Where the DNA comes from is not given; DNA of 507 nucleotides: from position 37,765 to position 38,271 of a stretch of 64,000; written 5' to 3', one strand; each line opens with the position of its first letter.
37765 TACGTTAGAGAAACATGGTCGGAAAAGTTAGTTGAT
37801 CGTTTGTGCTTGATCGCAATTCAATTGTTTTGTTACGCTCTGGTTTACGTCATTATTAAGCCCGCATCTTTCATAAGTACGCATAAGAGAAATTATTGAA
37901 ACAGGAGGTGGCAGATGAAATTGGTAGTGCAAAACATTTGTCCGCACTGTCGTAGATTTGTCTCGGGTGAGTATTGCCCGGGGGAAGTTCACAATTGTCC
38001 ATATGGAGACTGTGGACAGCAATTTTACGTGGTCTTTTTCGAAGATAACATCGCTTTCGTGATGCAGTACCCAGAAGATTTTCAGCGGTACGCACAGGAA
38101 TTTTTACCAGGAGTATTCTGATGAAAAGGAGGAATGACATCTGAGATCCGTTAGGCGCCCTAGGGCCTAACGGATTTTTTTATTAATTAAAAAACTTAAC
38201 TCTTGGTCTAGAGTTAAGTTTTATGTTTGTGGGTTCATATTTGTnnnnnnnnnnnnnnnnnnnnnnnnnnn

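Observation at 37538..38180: Islet B: consensus promoter, three SD-perfect small ORFs (two hydrophobic peptides and a zinc ribbon) and a terminator, wedged between uvrC and the giant FN3 protein gene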

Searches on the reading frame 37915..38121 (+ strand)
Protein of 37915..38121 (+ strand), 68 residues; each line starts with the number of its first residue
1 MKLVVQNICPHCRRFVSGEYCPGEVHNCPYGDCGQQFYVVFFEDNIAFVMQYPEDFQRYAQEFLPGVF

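Call 8: search_protein_families(library=pfam, proteins=[window:37915-38121:+], max_evalue=1)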
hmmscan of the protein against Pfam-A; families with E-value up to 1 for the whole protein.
window:37915-38121:+ (68 aa): 0 families

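Call 12: find_homologous_proteins(query=window:37915-38118:+, max_evalue=10)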
Query window:37915-38118:+ (68 aa): 1 proteins with E <= 10 among 1 candidates.
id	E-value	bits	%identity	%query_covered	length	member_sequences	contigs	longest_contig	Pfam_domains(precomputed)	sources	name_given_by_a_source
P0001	6.9e-42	158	100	100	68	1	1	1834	-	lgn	-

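Call 14: find_encoding_contigs(protein=P0001, flank=5000)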
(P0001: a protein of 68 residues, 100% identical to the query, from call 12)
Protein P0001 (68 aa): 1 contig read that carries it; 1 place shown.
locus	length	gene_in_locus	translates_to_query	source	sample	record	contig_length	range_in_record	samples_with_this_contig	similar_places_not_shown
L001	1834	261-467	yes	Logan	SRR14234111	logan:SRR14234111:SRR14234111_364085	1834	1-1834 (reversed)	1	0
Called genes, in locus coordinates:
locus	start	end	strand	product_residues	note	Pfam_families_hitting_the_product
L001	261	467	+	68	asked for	-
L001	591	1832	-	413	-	?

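Call 32: search_protein_families(library=phrogs, proteins=[window:37915-38118:+], max_evalue=1)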
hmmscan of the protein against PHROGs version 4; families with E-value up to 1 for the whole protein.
window:37915-38118:+ (68 aa): 2 families
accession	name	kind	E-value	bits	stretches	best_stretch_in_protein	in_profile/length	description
phrog_16376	-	unknown function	0.34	12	1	8-39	16-47/56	-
phrog_13279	-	unknown function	0.37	12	1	6-35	19-46/62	-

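Call 33: search_protein_families(library=padloc, proteins=[window:37915-38118:+], max_evalue=1)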
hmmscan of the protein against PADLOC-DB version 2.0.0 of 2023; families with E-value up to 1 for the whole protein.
window:37915-38118:+ (68 aa): 0 families

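Call 34: search_protein_families(library=ncbifam, proteins=[window:37915-38118:+], max_evalue=1)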
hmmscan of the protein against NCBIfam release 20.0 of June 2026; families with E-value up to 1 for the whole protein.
window:37915-38118:+ (68 aa): 1 family
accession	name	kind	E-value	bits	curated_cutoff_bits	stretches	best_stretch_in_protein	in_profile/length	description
NF041070.1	carrier_LysW_Arch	domain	0.1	12.7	75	1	9-46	5-43/57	alpha-aminoadipate/glutamate carrier protein LysW/ArgW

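Call 36: search_protein_representatives(alignment_id=A2)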
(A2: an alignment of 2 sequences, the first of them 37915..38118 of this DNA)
Query: 2 sequences, 72 profile positions. Proteins with E-value up to 0.001 (for the whole library): 5; up to 1e-10: 2; up to 1e-30: 2. The best 5 are listed.
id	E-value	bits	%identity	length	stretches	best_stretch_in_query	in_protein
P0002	8.8e-37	141.2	-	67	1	1-67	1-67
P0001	7.0e-36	138.3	-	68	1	1-72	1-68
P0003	2.2e-08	50.2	-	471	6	20-45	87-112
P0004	1.6e-07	47.5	-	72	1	8-63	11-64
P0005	4.5e-04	36.4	-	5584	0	-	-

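Call 38: find_encoding_contigs(protein=P0004, flank=5000, max_places=6)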
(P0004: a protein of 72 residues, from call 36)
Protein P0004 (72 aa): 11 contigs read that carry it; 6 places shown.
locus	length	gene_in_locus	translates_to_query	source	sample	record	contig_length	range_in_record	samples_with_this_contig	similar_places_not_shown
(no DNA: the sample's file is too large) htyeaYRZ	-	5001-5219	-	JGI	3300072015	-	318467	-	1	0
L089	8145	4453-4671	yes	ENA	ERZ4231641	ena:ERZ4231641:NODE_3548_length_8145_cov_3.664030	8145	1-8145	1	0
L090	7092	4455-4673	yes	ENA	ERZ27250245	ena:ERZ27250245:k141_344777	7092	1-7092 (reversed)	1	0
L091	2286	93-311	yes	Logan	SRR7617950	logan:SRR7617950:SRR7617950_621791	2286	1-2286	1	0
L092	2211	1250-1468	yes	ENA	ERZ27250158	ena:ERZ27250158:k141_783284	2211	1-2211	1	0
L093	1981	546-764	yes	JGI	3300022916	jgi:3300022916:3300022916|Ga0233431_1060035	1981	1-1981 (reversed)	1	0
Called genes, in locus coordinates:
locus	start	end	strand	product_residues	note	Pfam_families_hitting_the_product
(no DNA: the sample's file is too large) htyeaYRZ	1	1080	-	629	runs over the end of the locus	PF00753:Lactamase_B, PF12706:Lactamase_B_2, PF22505:RNase_J_b_CASP, PF17770:RNase_J_C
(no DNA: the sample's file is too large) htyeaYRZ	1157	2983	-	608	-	PF00496:SBP_bac_5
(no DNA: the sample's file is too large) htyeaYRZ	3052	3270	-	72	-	PF03840:SecG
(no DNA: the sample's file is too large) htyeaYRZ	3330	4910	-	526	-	PF01541:GIY-YIG, PF27096:UvrC_M, PF22920:UvrC_RNaseH, PF08459:UvrC_RNaseH_dom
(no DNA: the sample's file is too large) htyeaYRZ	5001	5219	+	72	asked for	-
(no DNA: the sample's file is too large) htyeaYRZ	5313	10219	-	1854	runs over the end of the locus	PF18027:Pepdidase_M14_N, PF00041:fn3 (weak), PF01471:PG_binding_1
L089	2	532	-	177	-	?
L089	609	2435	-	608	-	PF00496:SBP_bac_5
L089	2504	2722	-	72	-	PF03840:SecG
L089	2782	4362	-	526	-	PF01541:GIY-YIG, PF27096:UvrC_M, PF22920:UvrC_RNaseH, PF08459:UvrC_RNaseH_dom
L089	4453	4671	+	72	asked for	-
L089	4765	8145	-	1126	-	?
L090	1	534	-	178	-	?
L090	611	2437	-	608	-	PF00496:SBP_bac_5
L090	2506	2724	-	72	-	PF03840:SecG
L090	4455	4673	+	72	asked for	-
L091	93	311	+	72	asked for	-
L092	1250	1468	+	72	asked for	-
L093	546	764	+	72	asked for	-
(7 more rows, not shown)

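Call 42: find_related_loci(query=A3, collection=viral_contigs, flank=5000)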
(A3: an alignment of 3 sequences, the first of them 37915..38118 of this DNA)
Query A3 (68 aa) in viral_contigs; peptide patterns used: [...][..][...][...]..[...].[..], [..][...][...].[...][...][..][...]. (x = any residue, [..] = any of these).
59 stretches matched a pattern, but none encodes a relative of the query by tblastn (E <= 1e-3).

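Call 47: predict_structure(alignment_id=A3)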
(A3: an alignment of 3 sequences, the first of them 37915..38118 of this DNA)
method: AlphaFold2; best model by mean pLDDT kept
length: 68 residues; sequences in the alignment: 3
mean_pLDDT: 83.7   pTM: 0.62
mean pLDDT of the five models: 83.7, 76.0, 65.0, 60.0, 59.9
residues with pLDDT >= 90: 18; 70-90: 45; 50-70: 5; < 50: 0
segments of 3 or more residues with pLDDT < 50: none
pLDDT, mean of each block of 10 residues (from residue 1): 87 91 90 88 81 81 64
secondary structure, 60 per line:
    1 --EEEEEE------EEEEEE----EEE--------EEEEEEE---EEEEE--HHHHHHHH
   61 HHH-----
elements in order: E3-8 E15-20 E25-27 E36-42 E46-50 H53-63

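Call 51: fold_search(model_id=the predicted structure, library=pdb)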
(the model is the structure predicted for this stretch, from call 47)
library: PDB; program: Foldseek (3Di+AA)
matches with E <= 10: 290; with E <= 0.001: 0
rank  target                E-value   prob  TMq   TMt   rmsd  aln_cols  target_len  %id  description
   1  5wvw_A                4.0e-01  0.21  0.30  0.34   9.9        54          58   17  The crystal structure of Cren7 mutant L28A in complex with dsDNA (released 2017-04-26)
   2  6a2i_A                4.5e-01  0.25  0.30  0.35   9.3        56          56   20  Architectural roles of Cren7 in folding crenarchaeal chromatin filament (released 2019-01-16)
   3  5k07_A                4.8e-01  0.20  0.30  0.34   9.7        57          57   23  Crystal structure of CREN7-DSDNA (GTAATTGC) complex (released 2017-05-24)
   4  5wvy_A                5.1e-01  0.20  0.30  0.33   9.9        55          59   16  The crystal structure of Cren7 mutant L28V in complex with dsDNA (released 2017-04-26)
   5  6hq9_A                5.8e-01  0.20  0.30  0.33   9.5        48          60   14  Crystal structure of the Tudor domain of human ERCC6-L2 (released 2018-10-17)
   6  6wzm_F                8.4e-01  0.14  0.33  0.34   9.9        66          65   15  LY3041658 Fab bound to CXCL8 (released 2020-11-25)
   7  5wvz_A                8.9e-01  0.14  0.30  0.34   9.9        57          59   18  The crystal structure of Cren7 mutant L28F in complex with dsDNA (released 2017-04-26)
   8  3lwi_A                9.5e-01  0.14  0.30  0.33   9.9        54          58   17  Crystal structure of Cren7-dsDNA complex (released 2010-05-26)
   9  3lwh_A                9.5e-01  0.14  0.31  0.34   9.9        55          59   18  Crystal structure of Cren7-dsDNA complex (released 2010-05-26)
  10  3kxt_A                1.0e+00  0.14  0.30  0.35   9.6        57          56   24  Crystal structure of Sulfolobus Cren7-dsDNA complex (released 2010-06-09)
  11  6wzm_E                1.1e+00  0.13  0.33  0.35   9.8        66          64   17  LY3041658 Fab bound to CXCL8 (released 2020-11-25)
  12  7r7j_A                1.1e+00  0.06  0.24  0.04  14.8        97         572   14  Crystal structure of RadD with ADP (released 2022-04-13)
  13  4dlo_A                1.2e+00  0.06  0.25  0.07  14.8        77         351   14  Crystal structure of the GAIN and HormR domains of brain angiogenesis inhibitor 3 (BAI3) (released 2012-02-22)
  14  3wwn_B                1.3e+00  0.75  0.53  0.64   2.7        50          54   26  Crystal structure of LysZ from Thermus thermophilus complex with LysW (released 2014-11-19)
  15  9kbo_A                1.7e+00  0.57  0.44  0.12   1.9        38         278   34  Crystal structure of human Shiftless (SFL) containing phosphorylation sites Ser249, Thr250, Thr253 and Ser256 (released 2025-11-19)
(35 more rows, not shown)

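Call 58: search_dna_similar(query=window:37915-38118:+, collection=phages, mode=protein, max_evalue=1)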
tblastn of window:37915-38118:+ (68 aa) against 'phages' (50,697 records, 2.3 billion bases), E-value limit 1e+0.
Records with a match: 1; places in all: 1; records where one place covers at least 80% of the query: 0.
Best place of each record, by identity: <60% 1.
By first word of the organism name: Bacteriophage 1.
By host as written in the record: - 1.
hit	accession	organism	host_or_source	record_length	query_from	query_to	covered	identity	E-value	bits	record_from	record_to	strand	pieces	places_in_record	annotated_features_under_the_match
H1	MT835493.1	Bacteriophage sp.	human fecal samples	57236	16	59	65%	34.1%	9e-1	32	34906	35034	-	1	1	record has no annotation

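Call 59: search_dna_similar(query=window:37915-38118:+, collection=plasmids, mode=protein, max_evalue=1)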
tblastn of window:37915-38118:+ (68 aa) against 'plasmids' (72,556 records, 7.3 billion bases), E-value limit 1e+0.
No match.

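Call 76: search_solved_structures(query=A6, max_evalue=10, show_alignments=2)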
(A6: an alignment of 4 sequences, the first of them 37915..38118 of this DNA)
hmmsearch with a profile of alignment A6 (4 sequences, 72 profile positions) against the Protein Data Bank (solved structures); distinct sequences matched with E-value up to 10: 17.
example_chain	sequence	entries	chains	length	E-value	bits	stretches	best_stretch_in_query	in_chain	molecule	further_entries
2qqr_A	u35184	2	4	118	8.5e-05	25.6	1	18-63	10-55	JmjC domain-containing histone demethylation protein 3A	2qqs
2gf7_A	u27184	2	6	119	8.6e-05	25.6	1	18-63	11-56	Jumonji domain-containing protein 2A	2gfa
5var_A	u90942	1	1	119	8.7e-05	25.6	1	18-63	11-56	Lysine-specific demethylase 4A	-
5d6w_A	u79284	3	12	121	8.8e-05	25.6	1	18-63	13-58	Lysine-specific demethylase 4A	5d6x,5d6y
7d4a_A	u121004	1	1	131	0.00011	25.2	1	18-63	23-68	Lysine-specific demethylase 4A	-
9gii_A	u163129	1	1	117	0.00015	24.8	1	18-63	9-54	Lysine-specific demethylase 4A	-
9gp4_A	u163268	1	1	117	0.00017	24.7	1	18-63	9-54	Lysine-specific demethylase 4A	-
2xdp_A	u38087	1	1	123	0.0006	22.9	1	19-61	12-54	LYSINE-SPECIFIC DEMETHYLASE 4C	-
6zvk_L2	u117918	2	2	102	0.46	13.6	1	14-58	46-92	Ribosomal protein L10 (Predicted)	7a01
7oya_I1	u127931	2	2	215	0.78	12.9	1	14-58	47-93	60S ribosomal protein L10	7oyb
2i7f_A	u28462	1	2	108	0.95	12.6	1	8-35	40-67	Ferredoxin component of dioxygenase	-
7ccb_A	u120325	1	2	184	1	12.6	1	24-62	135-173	SPRY domain-containing protein 7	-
7oyc_I1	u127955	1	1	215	1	12.5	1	14-63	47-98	Ribosomal_L16 domain-containing protein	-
2pa2_A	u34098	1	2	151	1.1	12.5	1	14-58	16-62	60S ribosomal protein L10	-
2xeu_A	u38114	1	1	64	4.5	10.5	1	11-25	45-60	RING FINGER PROTEIN 4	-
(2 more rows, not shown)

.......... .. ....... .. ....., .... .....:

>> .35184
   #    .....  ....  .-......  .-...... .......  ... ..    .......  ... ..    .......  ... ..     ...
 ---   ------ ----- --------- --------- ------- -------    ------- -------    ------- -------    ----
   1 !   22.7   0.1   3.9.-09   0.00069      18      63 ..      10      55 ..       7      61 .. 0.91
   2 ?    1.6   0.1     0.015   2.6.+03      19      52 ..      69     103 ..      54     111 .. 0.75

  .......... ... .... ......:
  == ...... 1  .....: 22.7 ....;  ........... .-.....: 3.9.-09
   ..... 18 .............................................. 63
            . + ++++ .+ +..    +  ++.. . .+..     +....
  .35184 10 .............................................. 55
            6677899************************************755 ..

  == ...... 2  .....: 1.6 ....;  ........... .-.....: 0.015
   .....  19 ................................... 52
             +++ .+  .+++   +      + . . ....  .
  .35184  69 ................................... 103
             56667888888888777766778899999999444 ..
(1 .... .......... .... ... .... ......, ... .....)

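Call 77: search_protein_families(library=pfam, alignment_id=A6, max_evalue=10)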
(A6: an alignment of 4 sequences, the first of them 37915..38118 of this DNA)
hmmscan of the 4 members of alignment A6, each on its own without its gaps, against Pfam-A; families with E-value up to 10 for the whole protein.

A. member 1, window:37915-38118:+ (68 aa): 0 families

B. families by the number of members that match (of 4 scanned): 11 families
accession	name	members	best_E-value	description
PF09723.15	Zn_ribbon_8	1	0.028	Zinc ribbon domain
PF22747.2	Zn_ribbon_DUF2089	1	0.064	DUF2089 zinc ribbon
PF18364.6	Molybdopterin_N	1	0.11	Molybdopterin oxidoreductase N-terminal domain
PF23427.1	EGF_4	1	0.12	EGF-like domain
PF01323.26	DSBA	1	0.13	DSBA-like thioredoxin domain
PF14255.11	Cys_rich_CPXG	1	0.37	Cysteine-rich CPXCG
PF04606.18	Ogr_Delta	1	0.39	Ogr/Delta-like zinc finger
PF17283.8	Zn_ribbon_SprT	1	1.1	SprT-like zinc ribbon domain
PF24463.1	DUF7577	1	2.3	Domain of unknown function (DUF7577)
PF12760.12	Zn_ribbon_IS1595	1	2.9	Transposase zinc-ribbon domain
PF23499.1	YnfU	1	9.3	YnfU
